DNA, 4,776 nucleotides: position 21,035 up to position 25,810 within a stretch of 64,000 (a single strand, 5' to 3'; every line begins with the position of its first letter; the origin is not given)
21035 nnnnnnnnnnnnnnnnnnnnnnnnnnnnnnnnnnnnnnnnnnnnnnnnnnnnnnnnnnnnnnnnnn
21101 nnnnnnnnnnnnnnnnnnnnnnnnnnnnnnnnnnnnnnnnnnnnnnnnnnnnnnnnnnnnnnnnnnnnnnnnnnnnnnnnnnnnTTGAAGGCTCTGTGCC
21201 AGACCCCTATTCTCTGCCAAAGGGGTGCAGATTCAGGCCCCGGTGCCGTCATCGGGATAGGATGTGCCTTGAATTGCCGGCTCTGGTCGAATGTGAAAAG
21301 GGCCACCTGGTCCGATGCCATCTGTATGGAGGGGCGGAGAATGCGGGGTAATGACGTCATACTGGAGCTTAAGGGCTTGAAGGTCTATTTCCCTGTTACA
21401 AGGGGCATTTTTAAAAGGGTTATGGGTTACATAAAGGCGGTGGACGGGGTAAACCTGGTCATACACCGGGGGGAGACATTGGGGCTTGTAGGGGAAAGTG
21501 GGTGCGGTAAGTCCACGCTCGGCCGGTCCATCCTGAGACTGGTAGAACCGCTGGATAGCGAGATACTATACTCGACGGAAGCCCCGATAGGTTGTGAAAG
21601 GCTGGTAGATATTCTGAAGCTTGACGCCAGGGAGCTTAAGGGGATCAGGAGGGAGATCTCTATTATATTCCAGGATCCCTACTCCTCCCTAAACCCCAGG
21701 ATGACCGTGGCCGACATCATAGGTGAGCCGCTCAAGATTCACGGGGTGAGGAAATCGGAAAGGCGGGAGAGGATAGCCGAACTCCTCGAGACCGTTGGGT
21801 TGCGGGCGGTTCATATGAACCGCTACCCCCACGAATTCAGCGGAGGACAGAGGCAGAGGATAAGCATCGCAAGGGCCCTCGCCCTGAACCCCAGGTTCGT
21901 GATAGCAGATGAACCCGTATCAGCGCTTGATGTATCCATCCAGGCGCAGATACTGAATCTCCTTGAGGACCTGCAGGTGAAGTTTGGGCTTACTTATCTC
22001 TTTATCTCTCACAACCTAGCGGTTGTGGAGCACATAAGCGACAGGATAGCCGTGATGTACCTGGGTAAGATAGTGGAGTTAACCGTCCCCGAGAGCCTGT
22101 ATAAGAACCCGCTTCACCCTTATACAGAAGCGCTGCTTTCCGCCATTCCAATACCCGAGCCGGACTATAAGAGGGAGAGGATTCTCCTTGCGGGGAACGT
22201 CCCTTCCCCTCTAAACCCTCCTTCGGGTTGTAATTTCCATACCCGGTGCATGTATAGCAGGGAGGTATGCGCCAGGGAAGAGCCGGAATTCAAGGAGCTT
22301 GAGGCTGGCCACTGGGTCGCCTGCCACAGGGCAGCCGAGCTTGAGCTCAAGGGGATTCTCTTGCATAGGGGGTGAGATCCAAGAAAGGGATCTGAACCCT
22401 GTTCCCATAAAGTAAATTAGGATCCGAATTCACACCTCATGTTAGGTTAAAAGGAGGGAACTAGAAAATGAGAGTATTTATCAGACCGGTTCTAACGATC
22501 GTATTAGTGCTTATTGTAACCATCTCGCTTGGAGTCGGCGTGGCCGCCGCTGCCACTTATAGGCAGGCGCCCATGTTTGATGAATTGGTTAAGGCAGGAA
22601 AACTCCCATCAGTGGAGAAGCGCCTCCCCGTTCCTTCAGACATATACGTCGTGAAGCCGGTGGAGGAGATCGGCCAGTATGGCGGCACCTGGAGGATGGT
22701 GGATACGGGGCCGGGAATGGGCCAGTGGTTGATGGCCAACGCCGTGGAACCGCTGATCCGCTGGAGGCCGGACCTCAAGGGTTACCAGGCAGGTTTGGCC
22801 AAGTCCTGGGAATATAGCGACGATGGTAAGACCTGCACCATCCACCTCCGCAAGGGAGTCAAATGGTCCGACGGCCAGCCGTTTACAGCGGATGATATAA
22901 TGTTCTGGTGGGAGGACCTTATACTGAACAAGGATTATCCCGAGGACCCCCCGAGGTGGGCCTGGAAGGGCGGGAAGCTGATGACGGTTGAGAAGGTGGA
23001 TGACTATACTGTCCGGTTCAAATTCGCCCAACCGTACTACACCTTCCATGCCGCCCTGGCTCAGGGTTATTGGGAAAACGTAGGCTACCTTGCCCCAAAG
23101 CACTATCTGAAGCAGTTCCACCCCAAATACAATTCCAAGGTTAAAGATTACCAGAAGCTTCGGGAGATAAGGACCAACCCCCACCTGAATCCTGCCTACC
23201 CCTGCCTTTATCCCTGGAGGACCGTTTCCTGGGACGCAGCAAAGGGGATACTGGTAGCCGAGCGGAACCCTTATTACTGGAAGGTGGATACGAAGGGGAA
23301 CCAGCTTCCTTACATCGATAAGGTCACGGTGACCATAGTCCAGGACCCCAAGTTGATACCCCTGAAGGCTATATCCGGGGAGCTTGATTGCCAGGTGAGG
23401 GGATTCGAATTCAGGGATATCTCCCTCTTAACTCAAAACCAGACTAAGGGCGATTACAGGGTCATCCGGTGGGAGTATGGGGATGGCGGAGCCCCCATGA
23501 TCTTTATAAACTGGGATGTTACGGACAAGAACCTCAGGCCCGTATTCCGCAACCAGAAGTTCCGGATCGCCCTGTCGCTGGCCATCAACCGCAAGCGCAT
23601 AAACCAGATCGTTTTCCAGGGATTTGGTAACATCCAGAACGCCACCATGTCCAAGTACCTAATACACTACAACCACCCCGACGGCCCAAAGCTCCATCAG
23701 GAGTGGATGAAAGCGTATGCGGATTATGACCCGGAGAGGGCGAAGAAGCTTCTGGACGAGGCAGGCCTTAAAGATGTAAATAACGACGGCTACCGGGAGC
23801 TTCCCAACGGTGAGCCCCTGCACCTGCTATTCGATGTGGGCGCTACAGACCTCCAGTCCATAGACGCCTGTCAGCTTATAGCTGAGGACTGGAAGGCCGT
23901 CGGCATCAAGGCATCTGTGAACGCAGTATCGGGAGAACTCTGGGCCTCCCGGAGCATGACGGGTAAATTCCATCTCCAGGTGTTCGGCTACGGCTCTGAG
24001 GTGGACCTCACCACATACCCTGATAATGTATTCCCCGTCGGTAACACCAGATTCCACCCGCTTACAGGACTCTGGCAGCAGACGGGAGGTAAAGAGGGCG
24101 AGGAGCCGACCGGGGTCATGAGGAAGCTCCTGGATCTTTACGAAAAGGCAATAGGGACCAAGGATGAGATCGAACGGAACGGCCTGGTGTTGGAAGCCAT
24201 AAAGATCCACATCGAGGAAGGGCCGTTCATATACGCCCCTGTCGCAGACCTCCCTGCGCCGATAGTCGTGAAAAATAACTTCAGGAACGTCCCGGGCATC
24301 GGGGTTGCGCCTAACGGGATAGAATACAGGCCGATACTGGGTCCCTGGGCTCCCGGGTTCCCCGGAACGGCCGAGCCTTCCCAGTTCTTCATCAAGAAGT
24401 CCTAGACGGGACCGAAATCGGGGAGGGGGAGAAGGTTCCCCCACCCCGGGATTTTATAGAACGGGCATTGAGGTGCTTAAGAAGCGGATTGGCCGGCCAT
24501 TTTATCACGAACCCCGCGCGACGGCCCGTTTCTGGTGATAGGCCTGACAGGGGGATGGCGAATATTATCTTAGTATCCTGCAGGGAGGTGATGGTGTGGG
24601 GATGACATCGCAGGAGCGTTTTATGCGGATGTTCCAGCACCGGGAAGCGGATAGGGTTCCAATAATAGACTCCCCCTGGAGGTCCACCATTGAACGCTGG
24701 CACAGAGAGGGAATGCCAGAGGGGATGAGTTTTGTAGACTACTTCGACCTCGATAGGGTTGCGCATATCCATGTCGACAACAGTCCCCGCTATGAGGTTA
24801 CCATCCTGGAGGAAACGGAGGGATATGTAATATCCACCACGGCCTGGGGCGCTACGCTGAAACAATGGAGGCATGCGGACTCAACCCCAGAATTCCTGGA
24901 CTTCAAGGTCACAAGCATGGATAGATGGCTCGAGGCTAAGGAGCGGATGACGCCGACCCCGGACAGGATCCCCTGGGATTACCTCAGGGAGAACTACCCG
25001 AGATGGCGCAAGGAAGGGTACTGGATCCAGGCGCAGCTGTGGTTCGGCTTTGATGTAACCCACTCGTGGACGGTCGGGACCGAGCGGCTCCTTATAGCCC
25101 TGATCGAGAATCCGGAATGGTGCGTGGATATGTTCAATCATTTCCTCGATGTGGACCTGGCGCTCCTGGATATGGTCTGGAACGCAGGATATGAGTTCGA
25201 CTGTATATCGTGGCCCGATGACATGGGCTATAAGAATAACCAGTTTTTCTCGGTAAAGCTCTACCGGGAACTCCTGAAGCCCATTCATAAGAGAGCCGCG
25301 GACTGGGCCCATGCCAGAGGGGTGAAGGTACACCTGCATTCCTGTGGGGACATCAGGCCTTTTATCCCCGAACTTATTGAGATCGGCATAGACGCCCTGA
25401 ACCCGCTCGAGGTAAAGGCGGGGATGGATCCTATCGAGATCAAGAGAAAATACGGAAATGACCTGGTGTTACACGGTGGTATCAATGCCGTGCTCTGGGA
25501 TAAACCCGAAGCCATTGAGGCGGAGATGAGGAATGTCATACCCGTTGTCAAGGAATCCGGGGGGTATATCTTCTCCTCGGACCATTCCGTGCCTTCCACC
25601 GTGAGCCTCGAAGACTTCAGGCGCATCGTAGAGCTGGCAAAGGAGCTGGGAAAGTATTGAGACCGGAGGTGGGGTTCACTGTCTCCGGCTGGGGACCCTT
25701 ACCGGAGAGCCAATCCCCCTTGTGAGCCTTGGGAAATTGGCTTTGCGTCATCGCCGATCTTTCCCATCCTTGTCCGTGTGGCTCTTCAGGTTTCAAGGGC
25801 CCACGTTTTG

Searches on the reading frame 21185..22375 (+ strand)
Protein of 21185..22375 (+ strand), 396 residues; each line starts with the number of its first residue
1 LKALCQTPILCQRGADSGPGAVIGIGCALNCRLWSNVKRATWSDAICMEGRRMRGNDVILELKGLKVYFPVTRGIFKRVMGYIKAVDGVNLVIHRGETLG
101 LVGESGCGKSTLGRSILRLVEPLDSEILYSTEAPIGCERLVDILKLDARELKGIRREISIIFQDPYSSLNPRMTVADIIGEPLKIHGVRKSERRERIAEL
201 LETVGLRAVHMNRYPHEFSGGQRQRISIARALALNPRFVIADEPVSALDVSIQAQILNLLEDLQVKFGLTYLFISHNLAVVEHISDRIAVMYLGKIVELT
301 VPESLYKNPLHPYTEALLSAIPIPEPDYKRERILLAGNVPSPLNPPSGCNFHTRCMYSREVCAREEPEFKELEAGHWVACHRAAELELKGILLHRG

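Call 22: search_protein_families(library=pfam, proteins=[window:21185-22375:+], max_evalue=0.00001)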
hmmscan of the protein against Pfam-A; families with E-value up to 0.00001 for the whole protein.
window:21185-22375:+ (396 aa): 2 families
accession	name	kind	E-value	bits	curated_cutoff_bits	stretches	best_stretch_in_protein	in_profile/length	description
PF00005.33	ABC_tran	-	3.3e-30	105.9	25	1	87-245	2-136/137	ABC transporter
PF08352.17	oligo_HPY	-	6.6e-18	65.3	27.1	1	297-362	1-65/65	Oligopeptide/dipeptide transporter, C-terminal region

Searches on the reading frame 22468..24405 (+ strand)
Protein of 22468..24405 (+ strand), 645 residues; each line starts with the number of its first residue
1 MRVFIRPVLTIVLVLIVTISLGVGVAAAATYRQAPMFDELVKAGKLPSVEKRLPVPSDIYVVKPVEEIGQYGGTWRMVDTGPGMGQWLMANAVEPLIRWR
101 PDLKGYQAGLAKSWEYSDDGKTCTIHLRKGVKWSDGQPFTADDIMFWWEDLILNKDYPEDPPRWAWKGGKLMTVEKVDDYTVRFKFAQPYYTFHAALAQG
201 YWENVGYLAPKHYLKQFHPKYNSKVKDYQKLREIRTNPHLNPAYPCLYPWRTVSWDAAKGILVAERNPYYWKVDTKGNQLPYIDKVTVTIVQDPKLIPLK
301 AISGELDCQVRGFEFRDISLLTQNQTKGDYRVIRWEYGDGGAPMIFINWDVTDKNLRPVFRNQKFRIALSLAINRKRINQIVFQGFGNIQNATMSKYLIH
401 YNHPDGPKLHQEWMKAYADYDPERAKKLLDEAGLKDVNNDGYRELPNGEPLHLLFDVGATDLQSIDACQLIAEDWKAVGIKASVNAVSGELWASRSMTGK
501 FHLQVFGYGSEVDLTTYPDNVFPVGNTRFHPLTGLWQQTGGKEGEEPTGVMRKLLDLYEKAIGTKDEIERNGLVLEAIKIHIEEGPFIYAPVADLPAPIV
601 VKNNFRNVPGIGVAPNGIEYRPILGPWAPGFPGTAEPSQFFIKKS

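Call 22: search_protein_families(library=pfam, proteins=[window:22468-24405:+], max_evalue=0.00001)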
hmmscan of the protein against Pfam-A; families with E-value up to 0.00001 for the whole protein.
window:22468-24405:+ (645 aa): 1 family
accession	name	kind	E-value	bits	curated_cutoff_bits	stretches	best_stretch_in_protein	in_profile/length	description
PF00496.27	SBP_bac_5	-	1.1e-70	239.1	32.4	1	106-511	2-349/368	Bacterial extracellular solute-binding proteins, family 5 Middle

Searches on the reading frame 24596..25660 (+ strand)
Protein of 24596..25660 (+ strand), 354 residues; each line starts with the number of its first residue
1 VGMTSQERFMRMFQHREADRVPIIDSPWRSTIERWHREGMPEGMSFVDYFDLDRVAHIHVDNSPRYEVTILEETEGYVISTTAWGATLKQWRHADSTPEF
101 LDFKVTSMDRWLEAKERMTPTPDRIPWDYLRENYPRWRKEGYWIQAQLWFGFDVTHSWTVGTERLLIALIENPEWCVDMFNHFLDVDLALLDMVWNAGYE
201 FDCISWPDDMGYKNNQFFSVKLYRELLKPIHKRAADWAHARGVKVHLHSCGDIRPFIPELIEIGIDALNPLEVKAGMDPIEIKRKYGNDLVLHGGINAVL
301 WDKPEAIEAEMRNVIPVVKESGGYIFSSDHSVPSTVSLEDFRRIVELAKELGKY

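Call 22: search_protein_families(library=pfam, proteins=[window:24596-25660:+], max_evalue=0.00001)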
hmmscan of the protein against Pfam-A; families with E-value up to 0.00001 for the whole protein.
window:24596-25660:+ (354 aa): 1 family
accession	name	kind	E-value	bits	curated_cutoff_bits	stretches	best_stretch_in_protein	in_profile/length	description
PF01208.23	URO-D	-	1.3e-19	70.8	23.9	1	161-350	161-345/346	Uroporphyrinogen decarboxylase (URO-D)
